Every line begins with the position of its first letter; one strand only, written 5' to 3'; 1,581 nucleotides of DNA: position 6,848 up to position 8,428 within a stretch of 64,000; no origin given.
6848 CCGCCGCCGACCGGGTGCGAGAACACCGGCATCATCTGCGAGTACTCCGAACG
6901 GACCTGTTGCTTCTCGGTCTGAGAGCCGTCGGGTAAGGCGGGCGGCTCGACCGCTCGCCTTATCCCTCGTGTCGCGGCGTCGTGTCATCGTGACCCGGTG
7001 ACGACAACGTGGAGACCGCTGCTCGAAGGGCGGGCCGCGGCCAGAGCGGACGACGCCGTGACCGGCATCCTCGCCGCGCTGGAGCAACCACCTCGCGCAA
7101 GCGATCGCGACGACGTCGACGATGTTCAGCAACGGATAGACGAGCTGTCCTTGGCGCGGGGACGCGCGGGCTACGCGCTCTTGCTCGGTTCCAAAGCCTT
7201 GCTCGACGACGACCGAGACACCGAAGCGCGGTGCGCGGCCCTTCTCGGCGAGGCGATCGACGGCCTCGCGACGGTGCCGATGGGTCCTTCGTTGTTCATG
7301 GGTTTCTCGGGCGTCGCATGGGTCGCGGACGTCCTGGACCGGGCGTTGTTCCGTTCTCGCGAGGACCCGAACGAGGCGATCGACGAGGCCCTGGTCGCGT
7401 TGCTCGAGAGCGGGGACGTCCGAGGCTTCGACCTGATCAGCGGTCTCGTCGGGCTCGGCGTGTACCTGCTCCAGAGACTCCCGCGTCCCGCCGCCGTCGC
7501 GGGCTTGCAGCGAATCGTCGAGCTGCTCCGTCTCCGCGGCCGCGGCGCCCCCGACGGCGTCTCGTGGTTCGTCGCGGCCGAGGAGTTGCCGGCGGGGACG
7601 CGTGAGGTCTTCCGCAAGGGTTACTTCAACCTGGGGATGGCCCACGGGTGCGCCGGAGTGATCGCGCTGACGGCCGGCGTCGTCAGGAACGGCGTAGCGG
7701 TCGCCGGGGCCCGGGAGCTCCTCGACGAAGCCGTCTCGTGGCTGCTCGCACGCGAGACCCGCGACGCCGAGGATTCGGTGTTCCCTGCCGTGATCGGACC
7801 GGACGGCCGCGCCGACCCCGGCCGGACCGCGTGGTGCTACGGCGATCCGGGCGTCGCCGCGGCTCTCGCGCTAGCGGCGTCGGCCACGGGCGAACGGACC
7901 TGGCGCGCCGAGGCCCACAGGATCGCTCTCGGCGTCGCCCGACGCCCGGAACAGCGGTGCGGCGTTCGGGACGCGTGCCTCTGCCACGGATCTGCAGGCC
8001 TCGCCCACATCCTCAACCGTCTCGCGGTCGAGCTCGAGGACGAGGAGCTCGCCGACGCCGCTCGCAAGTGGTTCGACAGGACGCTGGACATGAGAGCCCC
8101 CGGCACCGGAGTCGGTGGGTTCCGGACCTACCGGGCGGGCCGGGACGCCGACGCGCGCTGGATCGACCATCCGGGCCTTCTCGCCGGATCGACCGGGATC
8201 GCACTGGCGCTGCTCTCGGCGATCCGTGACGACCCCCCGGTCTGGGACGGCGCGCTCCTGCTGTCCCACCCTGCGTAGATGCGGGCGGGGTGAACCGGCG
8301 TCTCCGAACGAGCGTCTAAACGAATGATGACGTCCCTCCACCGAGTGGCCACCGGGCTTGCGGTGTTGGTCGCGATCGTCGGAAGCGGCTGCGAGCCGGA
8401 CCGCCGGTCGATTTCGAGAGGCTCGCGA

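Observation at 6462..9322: Two Gly-Gly-leader, Cys/Ser/Thr-rich precursor peptides directly upstream of a stand-alone LanC, with no dehydratase, leader protease or exporter nearby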

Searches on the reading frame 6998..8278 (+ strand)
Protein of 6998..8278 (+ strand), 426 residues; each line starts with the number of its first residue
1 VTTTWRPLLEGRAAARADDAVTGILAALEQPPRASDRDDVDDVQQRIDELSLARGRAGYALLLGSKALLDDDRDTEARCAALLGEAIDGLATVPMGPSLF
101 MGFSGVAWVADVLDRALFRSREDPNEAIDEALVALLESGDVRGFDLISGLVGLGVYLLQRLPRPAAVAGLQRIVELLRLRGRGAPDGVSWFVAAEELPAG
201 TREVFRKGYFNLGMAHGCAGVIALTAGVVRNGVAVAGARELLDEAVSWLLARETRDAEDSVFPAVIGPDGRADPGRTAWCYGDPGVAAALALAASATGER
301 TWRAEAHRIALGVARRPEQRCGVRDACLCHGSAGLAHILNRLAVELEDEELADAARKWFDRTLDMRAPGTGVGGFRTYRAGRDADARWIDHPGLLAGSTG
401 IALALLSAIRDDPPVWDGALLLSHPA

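Call 4: search_protein_families(library=pfam, proteins=[window:6998-8278:+], max_evalue=0.01)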
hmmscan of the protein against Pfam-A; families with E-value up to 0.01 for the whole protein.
window:6998-8278:+ (426 aa): 1 family
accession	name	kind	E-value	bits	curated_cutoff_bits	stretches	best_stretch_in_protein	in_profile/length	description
PF05147.19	LANC_like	-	8.5e-40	136.8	23.2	1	48-421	3-350/350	Lanthionine synthetase C-like protein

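Call 5: search_protein_families(library=ncbifam, proteins=[window:6998-8278:+], max_evalue=0.1)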
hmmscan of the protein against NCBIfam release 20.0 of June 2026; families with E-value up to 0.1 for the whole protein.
window:6998-8278:+ (426 aa): 3 families
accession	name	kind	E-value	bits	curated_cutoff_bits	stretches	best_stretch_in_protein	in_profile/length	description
NF038150.1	lanthi_synth_IV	equivalog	5.6e-22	77.9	650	1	17-358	472-800/851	class IV lanthionine synthetase LanL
TIGR03897.1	lanti_2_LanM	subfamily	1.7e-16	59.2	304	1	50-408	593-929/932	type 2 lanthipeptide synthetase LanM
NF038151.1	lanthi_synth_III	equivalog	5.7e-14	51.5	575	2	281-410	607-735/833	class III lanthionine synthetase LanKC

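Call 7: find_encoding_contigs(protein=window:6998-8278:+, flank=10000, max_places=6)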
Protein window:6998-8278:+ (426 aa): no gene with exactly this product is on record in the collection.

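Call 8: find_homologous_proteins(query=window:6998-8278:+, max_evalue=1e-10)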
Query window:6998-8278:+ (426 aa): 748 proteins with E <= 1e-10 among 8000 candidates; the best 120 are listed.
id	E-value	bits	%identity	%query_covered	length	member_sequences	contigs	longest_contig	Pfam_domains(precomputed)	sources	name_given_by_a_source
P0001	4.6e-261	884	100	95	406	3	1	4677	PF05147.20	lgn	-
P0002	4.0e-200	683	74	100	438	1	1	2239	PF05147.20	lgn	-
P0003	1.9e-197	675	74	95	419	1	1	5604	PF05147.20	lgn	-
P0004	2.2e-195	668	73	99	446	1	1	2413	PF05147.20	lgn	-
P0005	2.9e-182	625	72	94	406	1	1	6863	PF05147.20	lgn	-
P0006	2.9e-166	572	64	100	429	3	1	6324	PF05147.20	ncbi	-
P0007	6.5e-159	548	62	100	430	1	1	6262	PF05147.20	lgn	-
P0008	2.2e-158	546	61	100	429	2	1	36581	PF05147.20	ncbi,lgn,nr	ncbi:MAG: lanthionine synthetase C family protein [Actinomycetota bacterium]|nr:lanthionine syntheta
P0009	4.5e-158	545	61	100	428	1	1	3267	PF05147.20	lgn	-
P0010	7.8e-154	531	60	100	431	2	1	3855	PF05147.20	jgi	jgi:lantibiotic modifying enzyme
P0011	8.3e-154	531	61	100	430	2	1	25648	PF05147.20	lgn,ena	-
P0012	5.1e-150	518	61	100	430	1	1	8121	PF05147.20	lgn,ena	-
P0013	1.7e-147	510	59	100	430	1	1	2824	PF05147.20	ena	-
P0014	1.6e-144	500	58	100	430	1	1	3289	PF05147.20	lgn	-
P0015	5.2e-137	475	62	89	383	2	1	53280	PF05147.20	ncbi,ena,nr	ncbi:MAG TPA: lanthionine synthetase C family protein [Actinomycetota bacterium]|nr:lanthionine synt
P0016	1.1e-128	448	52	99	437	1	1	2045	PF05147.20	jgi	jgi:lantibiotic modifying enzyme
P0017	1.0e-127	445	53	98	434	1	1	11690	PF05147.20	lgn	-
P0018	2.6e-127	443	53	99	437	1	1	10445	PF05147.20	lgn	-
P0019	1.1e-126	441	50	99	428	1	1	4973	PF05147.20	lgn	-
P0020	5.3e-98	347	64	60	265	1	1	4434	PF05147.20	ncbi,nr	ncbi:MAG: Lanthionine biosynthesis cyclase LanC, partial [Actinomycetota bacterium]|nr:Lanthionine b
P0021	1.9e-97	345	46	97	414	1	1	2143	PF05147.20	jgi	jgi:lantibiotic modifying enzyme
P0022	1.8e-96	342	46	99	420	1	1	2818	PF05147.20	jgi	jgi:lantibiotic biosynthesis protein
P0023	1.7e-94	335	47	99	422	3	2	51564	PF05147.20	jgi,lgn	jgi:hypothetical protein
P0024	8.5e-94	333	45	99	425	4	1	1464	PF05147.20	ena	-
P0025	1.4e-93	332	45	99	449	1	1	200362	PF05147.20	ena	-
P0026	2.7e-93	331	46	98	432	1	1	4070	PF05147.20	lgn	-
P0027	1.6e-92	329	44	99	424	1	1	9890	PF05147.20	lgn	-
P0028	1.6e-92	329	47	99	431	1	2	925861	PF05147.20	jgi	jgi:lantibiotic modifying enzyme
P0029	1.8e-92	329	44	100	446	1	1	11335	PF05147.20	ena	-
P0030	3.3e-92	328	46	99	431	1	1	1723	PF05147.20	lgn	-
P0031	3.8e-91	324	43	99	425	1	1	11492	PF05147.20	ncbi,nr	ncbi:MAG: lanthionine synthetase C family protein [Actinomycetota bacterium]|nr:lanthionine syntheta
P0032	8.1e-91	323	47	98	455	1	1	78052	PF05147.20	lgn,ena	-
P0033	1.2e-90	323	43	99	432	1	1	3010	PF05147.20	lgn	-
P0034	1.3e-90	323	43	100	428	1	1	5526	PF05147.20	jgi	jgi:lantibiotic biosynthesis protein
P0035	2.8e-90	321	47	98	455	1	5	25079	PF05147.20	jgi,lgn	jgi:lantibiotic modifying enzyme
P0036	2.9e-90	321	44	99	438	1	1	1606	PF05147.20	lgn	-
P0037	4.4e-90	321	46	99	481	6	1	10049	PF05147.20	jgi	-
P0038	4.9e-90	321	46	98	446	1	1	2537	PF05147.20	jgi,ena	-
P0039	6.4e-90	320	45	100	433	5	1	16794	PF05147.20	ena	-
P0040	7.8e-90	320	43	98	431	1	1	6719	PF05147.20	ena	-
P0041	8.2e-90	320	45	99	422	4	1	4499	PF05147.20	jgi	jgi:lantibiotic biosynthesis protein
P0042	1.1e-89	319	44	99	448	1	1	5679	PF05147.20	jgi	jgi:lantibiotic modifying enzyme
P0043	1.2e-89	319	46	99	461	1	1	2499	PF05147.20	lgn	-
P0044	1.2e-89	319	45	99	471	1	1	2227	PF05147.20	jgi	-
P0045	2.0e-89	319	45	99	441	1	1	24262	PF05147.20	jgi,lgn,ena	-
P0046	2.1e-89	319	43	99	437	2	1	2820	PF05147.20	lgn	-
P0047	2.9e-89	318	45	100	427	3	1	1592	PF05147.20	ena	-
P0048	4.8e-89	317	45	99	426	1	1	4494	PF05147.20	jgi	jgi:class I lanthipeptide synthase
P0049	4.9e-89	317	46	99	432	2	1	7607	PF05147.20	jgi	jgi:lantibiotic modifying enzyme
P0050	5.0e-89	317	44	99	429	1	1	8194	PF05147.20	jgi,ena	-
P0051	5.1e-89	317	45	99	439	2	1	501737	PF05147.20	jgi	jgi:lantibiotic modifying enzyme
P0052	8.1e-89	317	46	98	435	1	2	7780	PF05147.20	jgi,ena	jgi:lantibiotic modifying enzyme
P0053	8.3e-89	317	44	99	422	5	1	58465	PF05147.20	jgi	jgi:lantibiotic modifying enzyme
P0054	1.0e-88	316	45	99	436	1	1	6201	PF05147.20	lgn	-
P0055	1.1e-88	316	47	80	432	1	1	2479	PF05147.20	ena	-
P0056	1.2e-88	316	43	99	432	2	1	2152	PF05147.20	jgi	jgi:lantibiotic modifying enzyme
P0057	1.3e-88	316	47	98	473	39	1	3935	PF05147.20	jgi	-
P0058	1.4e-88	316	46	99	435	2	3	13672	PF05147.20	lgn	-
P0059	1.5e-88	316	44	98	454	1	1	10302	PF05147.20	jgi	jgi:hypothetical protein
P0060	2.2e-88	315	45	99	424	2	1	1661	PF05147.20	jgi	-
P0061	2.3e-88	315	44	99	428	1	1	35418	PF05147.20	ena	-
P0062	2.6e-88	315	45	98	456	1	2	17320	PF05147.20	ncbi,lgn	-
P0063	2.6e-88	315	50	81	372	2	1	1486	PF05147.20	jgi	jgi:lantibiotic modifying enzyme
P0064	6.1e-88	314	45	99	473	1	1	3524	PF05147.20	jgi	-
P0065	9.4e-88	313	44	99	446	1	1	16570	PF05147.20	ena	-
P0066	1.2e-87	313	45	99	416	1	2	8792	PF05147.20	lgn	-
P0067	1.4e-87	313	43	99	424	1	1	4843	PF05147.20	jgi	jgi:lantibiotic modifying enzyme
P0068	1.8e-87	312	45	99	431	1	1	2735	PF05147.20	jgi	jgi:lantibiotic modifying enzyme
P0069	2.3e-87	312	45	98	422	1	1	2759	PF05147.20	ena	-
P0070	5.7e-87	311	45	98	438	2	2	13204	PF05147.20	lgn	-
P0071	1.3e-86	309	44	99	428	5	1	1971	PF05147.20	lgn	-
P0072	1.3e-86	309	42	98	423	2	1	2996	PF05147.20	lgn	-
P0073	2.7e-86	308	45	98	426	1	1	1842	PF05147.20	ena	-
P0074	4.4e-86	308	43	98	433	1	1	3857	PF05147.20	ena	-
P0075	5.7e-86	307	42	100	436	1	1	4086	PF05147.20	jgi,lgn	-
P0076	9.0e-86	307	45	99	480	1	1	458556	PF05147.20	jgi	jgi:lantibiotic modifying enzyme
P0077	1.0e-85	306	45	99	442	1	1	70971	PF05147.20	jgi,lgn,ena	-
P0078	1.1e-85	306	44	98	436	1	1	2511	PF05147.20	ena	-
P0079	1.4e-85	306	45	98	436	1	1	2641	PF05147.20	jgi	jgi:lantibiotic modifying enzyme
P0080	1.6e-85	306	43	99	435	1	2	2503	PF05147.20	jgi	jgi:lantibiotic modifying enzyme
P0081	1.7e-85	306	44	99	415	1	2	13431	PF05147.20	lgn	-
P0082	2.3e-85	305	46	89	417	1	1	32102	PF05147.20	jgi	jgi:lantibiotic modifying enzyme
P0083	2.6e-85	305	48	88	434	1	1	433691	PF05147.20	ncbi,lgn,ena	-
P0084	3.0e-85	305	46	99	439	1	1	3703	PF05147.20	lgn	-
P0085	4.9e-85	304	45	97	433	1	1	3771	PF05147.20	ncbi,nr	ncbi:MAG TPA: lanthionine synthetase C family protein [Vicinamibacteria bacterium]|nr:lanthionine sy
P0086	6.2e-85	304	47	87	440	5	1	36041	PF05147.20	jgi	jgi:lantibiotic modifying enzyme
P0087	7.0e-85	304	44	99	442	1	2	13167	PF05147.20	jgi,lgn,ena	-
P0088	8.1e-85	303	44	100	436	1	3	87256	PF05147.20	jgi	jgi:hypothetical protein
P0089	8.3e-85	303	47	77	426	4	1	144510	PF05147.20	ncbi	ncbi:MAG: lanthionine synthetase C family protein [Thermoanaerobaculia bacterium]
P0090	8.5e-85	303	48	77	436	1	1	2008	PF05147.20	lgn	-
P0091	8.6e-85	303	45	82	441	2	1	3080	PF05147.20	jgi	jgi:lantibiotic modifying enzyme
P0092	1.1e-84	303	45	99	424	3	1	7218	PF05147.20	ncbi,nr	ncbi:MAG: lanthionine synthetase C family protein [Actinomycetota bacterium]|nr:lanthionine syntheta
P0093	1.1e-84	303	43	99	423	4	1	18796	PF05147.20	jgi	jgi:lantibiotic modifying enzyme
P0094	1.1e-84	303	42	100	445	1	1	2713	PF05147.20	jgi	jgi:hypothetical protein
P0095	1.3e-84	303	43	99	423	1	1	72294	PF05147.20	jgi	jgi:lantibiotic biosynthesis protein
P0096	1.4e-84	303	44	99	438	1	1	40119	PF05147.20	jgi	jgi:lantibiotic biosynthesis protein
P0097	2.1e-84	302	44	98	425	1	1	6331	PF05147.20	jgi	-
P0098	2.2e-84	302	44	99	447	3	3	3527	PF05147.20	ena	-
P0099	2.2e-84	302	44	99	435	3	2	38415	PF05147.20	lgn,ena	-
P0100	3.9e-84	301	44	98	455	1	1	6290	PF05147.20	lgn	-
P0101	4.0e-84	301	45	89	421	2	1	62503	PF05147.20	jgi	jgi:lantibiotic modifying enzyme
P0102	4.1e-84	301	43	99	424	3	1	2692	PF05147.20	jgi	jgi:lantibiotic modifying enzyme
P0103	5.6e-84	301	42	99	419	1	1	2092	PF05147.20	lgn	-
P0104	6.0e-84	301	45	99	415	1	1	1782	PF05147.20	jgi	jgi:lantibiotic modifying enzyme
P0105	6.9e-84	300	43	99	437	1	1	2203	PF05147.20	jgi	jgi:hypothetical protein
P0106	7.6e-84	300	43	99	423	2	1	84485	PF05147.20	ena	-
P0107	1.0e-83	300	43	99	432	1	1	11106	PF05147.20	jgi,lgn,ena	-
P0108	1.2e-83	300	44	99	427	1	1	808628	PF05147.20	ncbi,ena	-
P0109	1.4e-83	299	46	98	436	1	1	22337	PF05147.20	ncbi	-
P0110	1.5e-83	299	43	99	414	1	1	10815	PF05147.20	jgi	jgi:hypothetical protein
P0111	1.6e-83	299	41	100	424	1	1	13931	PF05147.20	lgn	-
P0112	2.2e-83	299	44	91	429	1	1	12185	PF05147.20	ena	-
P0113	2.5e-83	299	42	100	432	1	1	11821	PF05147.20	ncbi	-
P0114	3.4e-83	298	45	90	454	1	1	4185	PF05147.20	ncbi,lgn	-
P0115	3.5e-83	298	45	99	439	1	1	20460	PF05147.20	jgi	jgi:lantibiotic modifying enzyme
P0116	4.4e-83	298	46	87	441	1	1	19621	PF05147.20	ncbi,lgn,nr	ncbi:MAG TPA: lanthionine synthetase C family protein [Thermoanaerobaculia bacterium]|nr:lanthionine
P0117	4.6e-83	298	42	99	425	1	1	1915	PF05147.20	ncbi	-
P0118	4.9e-83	298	44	99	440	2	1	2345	PF05147.20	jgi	-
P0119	5.0e-83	298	43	99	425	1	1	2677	PF05147.20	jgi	jgi:lantibiotic modifying enzyme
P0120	7.0e-83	297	50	77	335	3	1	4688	PF05147.20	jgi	-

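Call 9: find_encoding_contigs(protein=P0008, flank=10000, max_places=3)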
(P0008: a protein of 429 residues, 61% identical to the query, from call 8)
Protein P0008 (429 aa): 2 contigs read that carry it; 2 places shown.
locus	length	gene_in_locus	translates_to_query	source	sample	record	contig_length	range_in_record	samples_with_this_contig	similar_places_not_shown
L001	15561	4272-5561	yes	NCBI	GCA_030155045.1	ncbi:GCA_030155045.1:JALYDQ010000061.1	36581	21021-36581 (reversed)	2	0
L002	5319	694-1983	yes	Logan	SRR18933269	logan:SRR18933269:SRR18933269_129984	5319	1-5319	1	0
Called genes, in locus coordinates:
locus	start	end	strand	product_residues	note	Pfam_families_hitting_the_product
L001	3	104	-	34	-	?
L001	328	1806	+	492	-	-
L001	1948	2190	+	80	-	-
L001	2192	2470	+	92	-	PF01402:RHH_1 (weak)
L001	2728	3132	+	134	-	PF08818:DUF1801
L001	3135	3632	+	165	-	PF01243:PNPOx_N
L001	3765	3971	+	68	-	-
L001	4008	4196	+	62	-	-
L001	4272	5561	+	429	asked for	PF05147:LANC_like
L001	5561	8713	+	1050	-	PF04738:Lant_dehydr_N, PF14028:Lant_dehydr_C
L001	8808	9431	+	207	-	PF04978:MST, PF12867:DinB_2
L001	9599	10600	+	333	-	-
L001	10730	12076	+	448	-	-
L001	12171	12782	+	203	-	PF11066:DUF2867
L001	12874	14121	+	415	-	PF13439:Glyco_transf_4, PF13579:Glyco_trans_4_4, PF00534:Glycos_transf_1, PF13692:Glyco_trans_1_4, PF13524:Glyco_trans_1_2 (weak)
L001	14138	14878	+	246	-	PF19798:Sulfotransfer_5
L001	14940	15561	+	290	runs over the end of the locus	PF01063:Aminotran_4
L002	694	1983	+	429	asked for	PF05147:LANC_like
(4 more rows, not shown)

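Call 10: find_encoding_contigs(protein=P0015, flank=10000, max_places=3)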
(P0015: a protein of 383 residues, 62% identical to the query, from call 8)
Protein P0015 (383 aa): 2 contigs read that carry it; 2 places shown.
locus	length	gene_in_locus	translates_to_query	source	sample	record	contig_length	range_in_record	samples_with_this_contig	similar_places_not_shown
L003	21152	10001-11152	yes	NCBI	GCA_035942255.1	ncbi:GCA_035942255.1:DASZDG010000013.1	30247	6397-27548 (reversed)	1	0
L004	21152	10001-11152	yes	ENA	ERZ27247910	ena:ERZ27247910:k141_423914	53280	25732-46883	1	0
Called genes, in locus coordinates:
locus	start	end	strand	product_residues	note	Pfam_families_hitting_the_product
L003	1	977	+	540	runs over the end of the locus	PF00353:HemolysinCabind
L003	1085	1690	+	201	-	-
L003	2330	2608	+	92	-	PF01402:RHH_1 (weak)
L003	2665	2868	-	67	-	-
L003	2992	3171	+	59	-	-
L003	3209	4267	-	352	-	PF01408:GFO_IDH_MocA, PF22725:GFO_IDH_MocA_C3, PF02894:GFO_IDH_MocA_C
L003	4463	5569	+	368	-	PF01321:Creatinase_N, PF00557:Peptidase_M24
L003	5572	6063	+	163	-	PF01243:PNPOx_N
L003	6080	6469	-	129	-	PF00903:Glyoxalase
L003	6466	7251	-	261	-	PF01022:HTH_5, PF12802:MarR_2 (weak), PF01451:LMWPc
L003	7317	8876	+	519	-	PF04675:DNA_ligase_A_N, PF01068:DNA_ligase_A_M, PF09414:RNA_ligase (weak), PF04679:DNA_ligase_A_C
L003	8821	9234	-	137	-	PF00903:Glyoxalase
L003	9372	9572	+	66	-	-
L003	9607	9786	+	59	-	-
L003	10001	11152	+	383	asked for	PF05147:LANC_like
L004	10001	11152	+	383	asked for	PF05147:LANC_like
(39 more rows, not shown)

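Call 11: find_encoding_contigs(protein=P0011, flank=10000, max_places=3)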
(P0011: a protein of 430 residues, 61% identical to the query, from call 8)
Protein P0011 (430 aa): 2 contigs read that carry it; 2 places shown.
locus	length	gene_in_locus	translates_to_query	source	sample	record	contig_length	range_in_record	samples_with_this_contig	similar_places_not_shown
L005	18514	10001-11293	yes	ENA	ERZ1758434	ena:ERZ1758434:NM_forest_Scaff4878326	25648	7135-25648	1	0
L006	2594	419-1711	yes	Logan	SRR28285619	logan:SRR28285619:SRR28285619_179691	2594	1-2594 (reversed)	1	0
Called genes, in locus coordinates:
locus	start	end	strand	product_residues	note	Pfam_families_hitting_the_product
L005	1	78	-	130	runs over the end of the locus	-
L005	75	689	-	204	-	-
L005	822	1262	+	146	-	-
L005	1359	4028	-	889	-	PF05199:GMC_oxred_C, PF06439:3keto-disac_hyd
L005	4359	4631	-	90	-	PF00196:GerE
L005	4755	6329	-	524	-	PF00753:Lactamase_B, PF12706:Lactamase_B_2 (weak)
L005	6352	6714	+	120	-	-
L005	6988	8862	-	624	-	PF21836:DUF6895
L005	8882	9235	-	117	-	-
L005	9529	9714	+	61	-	-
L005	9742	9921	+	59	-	-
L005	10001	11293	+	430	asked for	PF05147:LANC_like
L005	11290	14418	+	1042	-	PF04738:Lant_dehydr_N, PF14028:Lant_dehydr_C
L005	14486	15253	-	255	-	PF09948:PpoB2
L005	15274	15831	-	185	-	PF25271:DUF7868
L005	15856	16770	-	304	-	PF00264:Tyrosinase, PF12142:PPO1_DWL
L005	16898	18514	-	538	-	?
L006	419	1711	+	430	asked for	PF05147:LANC_like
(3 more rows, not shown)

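Call 14: find_encoding_contigs(protein=P0005, flank=10000, max_places=3)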
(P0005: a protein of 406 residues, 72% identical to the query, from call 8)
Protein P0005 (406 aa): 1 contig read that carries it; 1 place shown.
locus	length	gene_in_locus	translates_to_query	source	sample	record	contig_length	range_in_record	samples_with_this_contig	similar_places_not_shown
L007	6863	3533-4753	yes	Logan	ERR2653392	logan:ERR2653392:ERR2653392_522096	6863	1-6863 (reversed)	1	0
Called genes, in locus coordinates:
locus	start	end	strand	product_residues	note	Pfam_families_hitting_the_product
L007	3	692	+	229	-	?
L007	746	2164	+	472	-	PF01551:Peptidase_M23, PF02089:Palm_thioest (weak), PF05057:DUF676 (weak), PF24096:DUF7379, PF07819:PGAP1 (weak)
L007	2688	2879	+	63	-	-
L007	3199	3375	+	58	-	-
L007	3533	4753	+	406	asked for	PF05147:LANC_like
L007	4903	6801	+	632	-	PF00930:DPPIV_N (faint), PF26549:Tricorn_N, PF26550:Tricorn_2nd (faint), PF07676:PD40, PF26549:Tricorn_N, PF07676:PD40 (weak)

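Call 15: find_encoding_contigs(protein=P0003, flank=10000, max_places=3)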
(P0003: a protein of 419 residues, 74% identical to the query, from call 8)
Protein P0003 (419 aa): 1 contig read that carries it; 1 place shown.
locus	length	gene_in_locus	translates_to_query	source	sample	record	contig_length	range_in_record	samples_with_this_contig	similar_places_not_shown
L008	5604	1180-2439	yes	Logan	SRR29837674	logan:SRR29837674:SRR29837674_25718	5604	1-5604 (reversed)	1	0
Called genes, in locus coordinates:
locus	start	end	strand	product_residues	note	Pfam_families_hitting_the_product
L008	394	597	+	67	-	-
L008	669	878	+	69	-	-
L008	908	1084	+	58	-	PF28317:Lant_leader_dom (weak)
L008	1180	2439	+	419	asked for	PF05147:LANC_like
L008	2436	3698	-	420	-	PF23381:Beta-prop_IFT122_1st (faint), PF23414:Beta-prop_EML_2 (faint), PF24797:Beta-prop_WDR35_TULP_N (faint), PF24807:WD40_CDC20-Fz (faint), PF26550:Tricorn_2nd (weak), PF26549:Tricorn_N, PF07676:PD40 (weak), PF26550:Tricorn_2nd (weak), +5 more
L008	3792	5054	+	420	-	-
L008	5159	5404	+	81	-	-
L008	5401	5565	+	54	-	-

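Call 16: find_encoding_contigs(protein=P0001, flank=10000, max_places=3)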
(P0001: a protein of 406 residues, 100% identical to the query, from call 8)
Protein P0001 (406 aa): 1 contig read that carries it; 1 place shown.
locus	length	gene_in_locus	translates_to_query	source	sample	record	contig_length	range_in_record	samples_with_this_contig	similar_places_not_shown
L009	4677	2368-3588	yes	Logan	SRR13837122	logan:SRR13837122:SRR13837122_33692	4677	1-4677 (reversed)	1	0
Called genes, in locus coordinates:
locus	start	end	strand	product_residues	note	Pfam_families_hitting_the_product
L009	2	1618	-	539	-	?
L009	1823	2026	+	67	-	-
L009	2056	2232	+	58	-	-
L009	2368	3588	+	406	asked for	PF05147:LANC_like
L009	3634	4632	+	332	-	-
